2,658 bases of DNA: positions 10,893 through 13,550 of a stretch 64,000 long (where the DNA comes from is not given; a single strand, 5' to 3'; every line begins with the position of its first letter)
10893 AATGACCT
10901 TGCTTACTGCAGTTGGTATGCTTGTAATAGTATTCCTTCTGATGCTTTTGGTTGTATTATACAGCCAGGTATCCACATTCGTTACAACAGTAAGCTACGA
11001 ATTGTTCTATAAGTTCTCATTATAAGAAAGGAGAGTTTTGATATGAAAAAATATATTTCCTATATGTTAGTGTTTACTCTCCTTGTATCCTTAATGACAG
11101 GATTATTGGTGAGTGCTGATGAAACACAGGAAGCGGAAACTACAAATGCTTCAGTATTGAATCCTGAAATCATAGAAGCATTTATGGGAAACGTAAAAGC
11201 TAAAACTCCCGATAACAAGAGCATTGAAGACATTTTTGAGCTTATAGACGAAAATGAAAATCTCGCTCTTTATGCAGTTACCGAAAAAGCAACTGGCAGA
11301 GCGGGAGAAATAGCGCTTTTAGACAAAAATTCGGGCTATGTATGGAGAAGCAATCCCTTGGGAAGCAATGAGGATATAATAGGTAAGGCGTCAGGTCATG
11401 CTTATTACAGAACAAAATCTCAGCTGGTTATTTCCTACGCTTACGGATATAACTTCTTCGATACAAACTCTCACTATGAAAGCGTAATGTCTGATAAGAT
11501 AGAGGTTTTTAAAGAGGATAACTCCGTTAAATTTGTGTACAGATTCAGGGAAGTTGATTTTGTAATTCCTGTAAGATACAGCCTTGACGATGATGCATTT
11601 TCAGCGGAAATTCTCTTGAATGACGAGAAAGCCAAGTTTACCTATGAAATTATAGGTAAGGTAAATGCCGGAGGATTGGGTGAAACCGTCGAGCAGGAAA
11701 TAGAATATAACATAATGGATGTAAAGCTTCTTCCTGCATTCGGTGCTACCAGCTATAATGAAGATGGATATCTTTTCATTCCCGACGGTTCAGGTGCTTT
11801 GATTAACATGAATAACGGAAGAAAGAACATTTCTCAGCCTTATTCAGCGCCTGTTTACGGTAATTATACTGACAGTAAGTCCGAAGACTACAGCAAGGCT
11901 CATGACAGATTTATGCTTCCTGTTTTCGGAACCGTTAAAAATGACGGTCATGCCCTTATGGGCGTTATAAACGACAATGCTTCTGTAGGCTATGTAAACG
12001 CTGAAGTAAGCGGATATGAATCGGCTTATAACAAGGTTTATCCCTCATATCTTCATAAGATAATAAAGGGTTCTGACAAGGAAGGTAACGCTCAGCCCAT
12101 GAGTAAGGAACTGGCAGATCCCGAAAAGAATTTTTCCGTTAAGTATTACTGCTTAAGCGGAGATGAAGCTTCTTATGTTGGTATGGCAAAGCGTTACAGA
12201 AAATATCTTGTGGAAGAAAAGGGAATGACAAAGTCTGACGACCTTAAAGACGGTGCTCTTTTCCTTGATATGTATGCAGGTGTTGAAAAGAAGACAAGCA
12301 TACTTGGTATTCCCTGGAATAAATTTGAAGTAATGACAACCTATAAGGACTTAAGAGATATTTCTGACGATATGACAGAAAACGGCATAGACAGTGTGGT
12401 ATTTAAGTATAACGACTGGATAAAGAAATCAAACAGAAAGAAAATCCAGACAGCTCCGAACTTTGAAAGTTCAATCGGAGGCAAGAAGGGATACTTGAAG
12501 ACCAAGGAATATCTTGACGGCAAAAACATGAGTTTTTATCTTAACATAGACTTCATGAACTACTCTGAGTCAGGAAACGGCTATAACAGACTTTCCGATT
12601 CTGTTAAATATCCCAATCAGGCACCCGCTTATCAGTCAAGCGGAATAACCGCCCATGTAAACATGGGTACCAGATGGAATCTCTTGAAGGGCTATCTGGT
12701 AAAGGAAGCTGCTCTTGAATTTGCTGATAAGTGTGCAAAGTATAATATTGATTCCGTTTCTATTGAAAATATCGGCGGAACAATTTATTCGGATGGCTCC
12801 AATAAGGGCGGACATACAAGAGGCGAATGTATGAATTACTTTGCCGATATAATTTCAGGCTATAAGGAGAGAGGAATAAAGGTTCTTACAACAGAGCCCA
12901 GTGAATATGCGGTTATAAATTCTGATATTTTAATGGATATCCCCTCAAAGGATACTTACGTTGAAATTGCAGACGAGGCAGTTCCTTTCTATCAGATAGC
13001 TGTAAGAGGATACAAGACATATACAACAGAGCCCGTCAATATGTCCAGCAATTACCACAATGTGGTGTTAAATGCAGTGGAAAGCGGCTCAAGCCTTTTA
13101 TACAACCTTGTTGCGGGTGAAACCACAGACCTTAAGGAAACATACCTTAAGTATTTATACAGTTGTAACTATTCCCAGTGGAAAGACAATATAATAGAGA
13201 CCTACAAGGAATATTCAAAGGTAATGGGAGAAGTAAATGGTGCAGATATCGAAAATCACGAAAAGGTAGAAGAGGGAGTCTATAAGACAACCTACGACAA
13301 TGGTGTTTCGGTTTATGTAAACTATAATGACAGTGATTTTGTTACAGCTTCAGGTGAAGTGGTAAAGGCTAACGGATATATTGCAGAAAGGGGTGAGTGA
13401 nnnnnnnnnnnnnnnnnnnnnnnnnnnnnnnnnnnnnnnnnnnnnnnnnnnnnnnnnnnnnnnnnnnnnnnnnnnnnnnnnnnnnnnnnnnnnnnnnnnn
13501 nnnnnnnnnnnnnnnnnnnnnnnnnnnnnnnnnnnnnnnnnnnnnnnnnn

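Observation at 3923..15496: Atypical 11.5-kb solute-uptake locus: giant non-lipoprotein SBP, two permease pairs, an NHL/TPR/Yip1 membrane protein and a 785-aa secreted unknown, with no ATPase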

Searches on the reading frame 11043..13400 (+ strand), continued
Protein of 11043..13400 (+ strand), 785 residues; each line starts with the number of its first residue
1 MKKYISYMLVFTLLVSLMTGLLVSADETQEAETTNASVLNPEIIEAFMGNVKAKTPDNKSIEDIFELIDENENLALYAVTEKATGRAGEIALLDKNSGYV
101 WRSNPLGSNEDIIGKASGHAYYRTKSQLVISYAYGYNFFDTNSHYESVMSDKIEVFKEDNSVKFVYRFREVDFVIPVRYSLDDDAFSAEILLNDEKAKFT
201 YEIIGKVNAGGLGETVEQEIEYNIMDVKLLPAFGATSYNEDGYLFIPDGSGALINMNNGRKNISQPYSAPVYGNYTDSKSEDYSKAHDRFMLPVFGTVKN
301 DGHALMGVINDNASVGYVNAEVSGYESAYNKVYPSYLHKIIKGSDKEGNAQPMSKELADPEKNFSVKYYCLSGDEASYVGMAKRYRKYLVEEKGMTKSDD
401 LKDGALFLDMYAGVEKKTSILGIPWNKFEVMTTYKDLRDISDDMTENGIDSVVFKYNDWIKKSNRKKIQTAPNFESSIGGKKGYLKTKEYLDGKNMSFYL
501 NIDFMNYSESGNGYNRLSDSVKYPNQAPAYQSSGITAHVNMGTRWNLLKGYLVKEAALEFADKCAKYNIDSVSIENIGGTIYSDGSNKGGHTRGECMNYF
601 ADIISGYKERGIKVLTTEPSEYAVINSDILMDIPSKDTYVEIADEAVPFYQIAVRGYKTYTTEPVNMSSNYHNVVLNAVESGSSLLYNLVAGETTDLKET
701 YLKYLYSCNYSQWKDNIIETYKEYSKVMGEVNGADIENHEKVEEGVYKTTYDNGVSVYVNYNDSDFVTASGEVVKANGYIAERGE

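Call 84: search_protein_families(library=pfam, alignment_id=A5, max_evalue=0.00001)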
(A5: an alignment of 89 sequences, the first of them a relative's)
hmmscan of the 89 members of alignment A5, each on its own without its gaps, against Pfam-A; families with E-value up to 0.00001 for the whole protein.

A. member 1, L077:14289-16427:+ (713 aa): 0 families

B. families by the number of members that match (of 89 scanned): 74 families (the first 25 are shown)
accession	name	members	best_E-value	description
PF16126.11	DUF4838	7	1.3e-38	Domain of unknown function (DUF4838)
PF00005.33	ABC_tran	5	1.5e-34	ABC transporter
PF07136.16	DUF1385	4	2e-91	Protein of unknown function (DUF1385)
PF00480.26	ROK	4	7.5e-65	ROK family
PF00128.31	Alpha-amylase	4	2.6e-17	Alpha amylase, catalytic domain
PF13304.12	AAA_21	4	3.8e-08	AAA domain, putative AbiEii toxin, Type IV TA system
PF00251.26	Glyco_hydro_32N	3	3.9e-86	Glycosyl hydrolases family 32 N-terminal domain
PF01074.27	Glyco_hydro_38N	3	1.6e-73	Glycosyl hydrolases family 38 N-terminal domain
PF07748.19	Glyco_hydro_38C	3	9.3e-51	Glycosyl hydrolases family 38 C-terminal domain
PF09261.16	Alpha-mann_mid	3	7.5e-20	Alpha mannosidase middle domain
PF13416.11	SBP_bac_8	3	3.6e-19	Bacterial extracellular solute-binding protein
PF17677.7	Glyco_hydro38C2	3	6.1e-13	Glycosyl hydrolases family 38 C-terminal beta sandwich domain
PF02463.25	SMC_N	3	3.1e-07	RecF/RecN/SMC N terminal domain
PF18438.7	Glyco_hydro_38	2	3.8e-41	Glycosyl hydrolases family 38 C-terminal domain 1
PF08244.19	Glyco_hydro_32C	2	2.9e-39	Glycosyl hydrolases family 32 C terminal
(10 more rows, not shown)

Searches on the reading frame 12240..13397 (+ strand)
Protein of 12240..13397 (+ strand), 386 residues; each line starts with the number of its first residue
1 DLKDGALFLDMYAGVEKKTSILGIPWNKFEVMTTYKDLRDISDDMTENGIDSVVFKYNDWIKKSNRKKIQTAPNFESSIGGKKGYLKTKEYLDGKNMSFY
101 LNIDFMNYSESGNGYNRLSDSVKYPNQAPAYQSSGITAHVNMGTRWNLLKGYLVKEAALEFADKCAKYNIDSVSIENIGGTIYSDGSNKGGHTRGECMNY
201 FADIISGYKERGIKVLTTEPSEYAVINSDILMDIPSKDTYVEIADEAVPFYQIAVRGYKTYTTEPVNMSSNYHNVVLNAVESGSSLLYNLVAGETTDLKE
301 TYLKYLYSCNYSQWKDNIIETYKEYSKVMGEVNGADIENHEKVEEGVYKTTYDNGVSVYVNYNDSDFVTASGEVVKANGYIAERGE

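Call 28: search_solved_structures(query=A2, max_evalue=10, show_alignments=4)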
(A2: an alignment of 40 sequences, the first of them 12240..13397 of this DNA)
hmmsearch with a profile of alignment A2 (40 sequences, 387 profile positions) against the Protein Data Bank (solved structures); distinct sequences matched with E-value up to 10: 21.
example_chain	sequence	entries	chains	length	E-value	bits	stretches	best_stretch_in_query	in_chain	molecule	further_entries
5wzn_A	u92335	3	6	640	5.8e-05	25.6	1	29-96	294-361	Alpha-N-acetylgalactosaminidase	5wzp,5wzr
5wzq_A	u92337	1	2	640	0.00012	24.6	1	29-96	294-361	Alpha-N-acetylgalactosaminidase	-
5i9g_C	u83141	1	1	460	0.14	14.6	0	33-63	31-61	pentatricopeptide repeat protein dPPR-U8C2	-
5i9d_A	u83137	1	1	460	0.24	13.8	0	33-63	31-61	pentatricopeptide repeat protein dPPR-U8A2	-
9fyz_A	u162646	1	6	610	0.3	13.4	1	67-118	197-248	Neopullulanase SusA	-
5i9f_A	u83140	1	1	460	0.46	12.8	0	33-63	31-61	pentatricopeptide repeat protein dPPR-U10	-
5i9h_A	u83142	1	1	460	0.49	12.7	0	33-63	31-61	pentatricopeptide repeat protein dPPR-U8G2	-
2wc7_A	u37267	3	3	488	0.63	12.4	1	65-109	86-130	ALPHA AMYLASE, CATALYTIC REGION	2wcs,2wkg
8orp_A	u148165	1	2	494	1.1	11.6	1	69-122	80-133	Alpha-amylase A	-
8or6_A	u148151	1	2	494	1.1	11.5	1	69-122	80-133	Alpha-amylase A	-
1ea9_C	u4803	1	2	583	1.7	10.9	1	39-123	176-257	CYCLOMALTODEXTRINASE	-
4go8_A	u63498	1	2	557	1.7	10.9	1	33-121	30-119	Sucrose isomerase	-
2pwe_A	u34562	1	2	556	1.7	10.9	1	33-121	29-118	Sucrose isomerase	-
4h8h_A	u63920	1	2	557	1.7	10.9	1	33-121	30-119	Sucrose isomerase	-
2pwg_A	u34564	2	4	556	1.7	10.9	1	33-121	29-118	Sucrose isomerase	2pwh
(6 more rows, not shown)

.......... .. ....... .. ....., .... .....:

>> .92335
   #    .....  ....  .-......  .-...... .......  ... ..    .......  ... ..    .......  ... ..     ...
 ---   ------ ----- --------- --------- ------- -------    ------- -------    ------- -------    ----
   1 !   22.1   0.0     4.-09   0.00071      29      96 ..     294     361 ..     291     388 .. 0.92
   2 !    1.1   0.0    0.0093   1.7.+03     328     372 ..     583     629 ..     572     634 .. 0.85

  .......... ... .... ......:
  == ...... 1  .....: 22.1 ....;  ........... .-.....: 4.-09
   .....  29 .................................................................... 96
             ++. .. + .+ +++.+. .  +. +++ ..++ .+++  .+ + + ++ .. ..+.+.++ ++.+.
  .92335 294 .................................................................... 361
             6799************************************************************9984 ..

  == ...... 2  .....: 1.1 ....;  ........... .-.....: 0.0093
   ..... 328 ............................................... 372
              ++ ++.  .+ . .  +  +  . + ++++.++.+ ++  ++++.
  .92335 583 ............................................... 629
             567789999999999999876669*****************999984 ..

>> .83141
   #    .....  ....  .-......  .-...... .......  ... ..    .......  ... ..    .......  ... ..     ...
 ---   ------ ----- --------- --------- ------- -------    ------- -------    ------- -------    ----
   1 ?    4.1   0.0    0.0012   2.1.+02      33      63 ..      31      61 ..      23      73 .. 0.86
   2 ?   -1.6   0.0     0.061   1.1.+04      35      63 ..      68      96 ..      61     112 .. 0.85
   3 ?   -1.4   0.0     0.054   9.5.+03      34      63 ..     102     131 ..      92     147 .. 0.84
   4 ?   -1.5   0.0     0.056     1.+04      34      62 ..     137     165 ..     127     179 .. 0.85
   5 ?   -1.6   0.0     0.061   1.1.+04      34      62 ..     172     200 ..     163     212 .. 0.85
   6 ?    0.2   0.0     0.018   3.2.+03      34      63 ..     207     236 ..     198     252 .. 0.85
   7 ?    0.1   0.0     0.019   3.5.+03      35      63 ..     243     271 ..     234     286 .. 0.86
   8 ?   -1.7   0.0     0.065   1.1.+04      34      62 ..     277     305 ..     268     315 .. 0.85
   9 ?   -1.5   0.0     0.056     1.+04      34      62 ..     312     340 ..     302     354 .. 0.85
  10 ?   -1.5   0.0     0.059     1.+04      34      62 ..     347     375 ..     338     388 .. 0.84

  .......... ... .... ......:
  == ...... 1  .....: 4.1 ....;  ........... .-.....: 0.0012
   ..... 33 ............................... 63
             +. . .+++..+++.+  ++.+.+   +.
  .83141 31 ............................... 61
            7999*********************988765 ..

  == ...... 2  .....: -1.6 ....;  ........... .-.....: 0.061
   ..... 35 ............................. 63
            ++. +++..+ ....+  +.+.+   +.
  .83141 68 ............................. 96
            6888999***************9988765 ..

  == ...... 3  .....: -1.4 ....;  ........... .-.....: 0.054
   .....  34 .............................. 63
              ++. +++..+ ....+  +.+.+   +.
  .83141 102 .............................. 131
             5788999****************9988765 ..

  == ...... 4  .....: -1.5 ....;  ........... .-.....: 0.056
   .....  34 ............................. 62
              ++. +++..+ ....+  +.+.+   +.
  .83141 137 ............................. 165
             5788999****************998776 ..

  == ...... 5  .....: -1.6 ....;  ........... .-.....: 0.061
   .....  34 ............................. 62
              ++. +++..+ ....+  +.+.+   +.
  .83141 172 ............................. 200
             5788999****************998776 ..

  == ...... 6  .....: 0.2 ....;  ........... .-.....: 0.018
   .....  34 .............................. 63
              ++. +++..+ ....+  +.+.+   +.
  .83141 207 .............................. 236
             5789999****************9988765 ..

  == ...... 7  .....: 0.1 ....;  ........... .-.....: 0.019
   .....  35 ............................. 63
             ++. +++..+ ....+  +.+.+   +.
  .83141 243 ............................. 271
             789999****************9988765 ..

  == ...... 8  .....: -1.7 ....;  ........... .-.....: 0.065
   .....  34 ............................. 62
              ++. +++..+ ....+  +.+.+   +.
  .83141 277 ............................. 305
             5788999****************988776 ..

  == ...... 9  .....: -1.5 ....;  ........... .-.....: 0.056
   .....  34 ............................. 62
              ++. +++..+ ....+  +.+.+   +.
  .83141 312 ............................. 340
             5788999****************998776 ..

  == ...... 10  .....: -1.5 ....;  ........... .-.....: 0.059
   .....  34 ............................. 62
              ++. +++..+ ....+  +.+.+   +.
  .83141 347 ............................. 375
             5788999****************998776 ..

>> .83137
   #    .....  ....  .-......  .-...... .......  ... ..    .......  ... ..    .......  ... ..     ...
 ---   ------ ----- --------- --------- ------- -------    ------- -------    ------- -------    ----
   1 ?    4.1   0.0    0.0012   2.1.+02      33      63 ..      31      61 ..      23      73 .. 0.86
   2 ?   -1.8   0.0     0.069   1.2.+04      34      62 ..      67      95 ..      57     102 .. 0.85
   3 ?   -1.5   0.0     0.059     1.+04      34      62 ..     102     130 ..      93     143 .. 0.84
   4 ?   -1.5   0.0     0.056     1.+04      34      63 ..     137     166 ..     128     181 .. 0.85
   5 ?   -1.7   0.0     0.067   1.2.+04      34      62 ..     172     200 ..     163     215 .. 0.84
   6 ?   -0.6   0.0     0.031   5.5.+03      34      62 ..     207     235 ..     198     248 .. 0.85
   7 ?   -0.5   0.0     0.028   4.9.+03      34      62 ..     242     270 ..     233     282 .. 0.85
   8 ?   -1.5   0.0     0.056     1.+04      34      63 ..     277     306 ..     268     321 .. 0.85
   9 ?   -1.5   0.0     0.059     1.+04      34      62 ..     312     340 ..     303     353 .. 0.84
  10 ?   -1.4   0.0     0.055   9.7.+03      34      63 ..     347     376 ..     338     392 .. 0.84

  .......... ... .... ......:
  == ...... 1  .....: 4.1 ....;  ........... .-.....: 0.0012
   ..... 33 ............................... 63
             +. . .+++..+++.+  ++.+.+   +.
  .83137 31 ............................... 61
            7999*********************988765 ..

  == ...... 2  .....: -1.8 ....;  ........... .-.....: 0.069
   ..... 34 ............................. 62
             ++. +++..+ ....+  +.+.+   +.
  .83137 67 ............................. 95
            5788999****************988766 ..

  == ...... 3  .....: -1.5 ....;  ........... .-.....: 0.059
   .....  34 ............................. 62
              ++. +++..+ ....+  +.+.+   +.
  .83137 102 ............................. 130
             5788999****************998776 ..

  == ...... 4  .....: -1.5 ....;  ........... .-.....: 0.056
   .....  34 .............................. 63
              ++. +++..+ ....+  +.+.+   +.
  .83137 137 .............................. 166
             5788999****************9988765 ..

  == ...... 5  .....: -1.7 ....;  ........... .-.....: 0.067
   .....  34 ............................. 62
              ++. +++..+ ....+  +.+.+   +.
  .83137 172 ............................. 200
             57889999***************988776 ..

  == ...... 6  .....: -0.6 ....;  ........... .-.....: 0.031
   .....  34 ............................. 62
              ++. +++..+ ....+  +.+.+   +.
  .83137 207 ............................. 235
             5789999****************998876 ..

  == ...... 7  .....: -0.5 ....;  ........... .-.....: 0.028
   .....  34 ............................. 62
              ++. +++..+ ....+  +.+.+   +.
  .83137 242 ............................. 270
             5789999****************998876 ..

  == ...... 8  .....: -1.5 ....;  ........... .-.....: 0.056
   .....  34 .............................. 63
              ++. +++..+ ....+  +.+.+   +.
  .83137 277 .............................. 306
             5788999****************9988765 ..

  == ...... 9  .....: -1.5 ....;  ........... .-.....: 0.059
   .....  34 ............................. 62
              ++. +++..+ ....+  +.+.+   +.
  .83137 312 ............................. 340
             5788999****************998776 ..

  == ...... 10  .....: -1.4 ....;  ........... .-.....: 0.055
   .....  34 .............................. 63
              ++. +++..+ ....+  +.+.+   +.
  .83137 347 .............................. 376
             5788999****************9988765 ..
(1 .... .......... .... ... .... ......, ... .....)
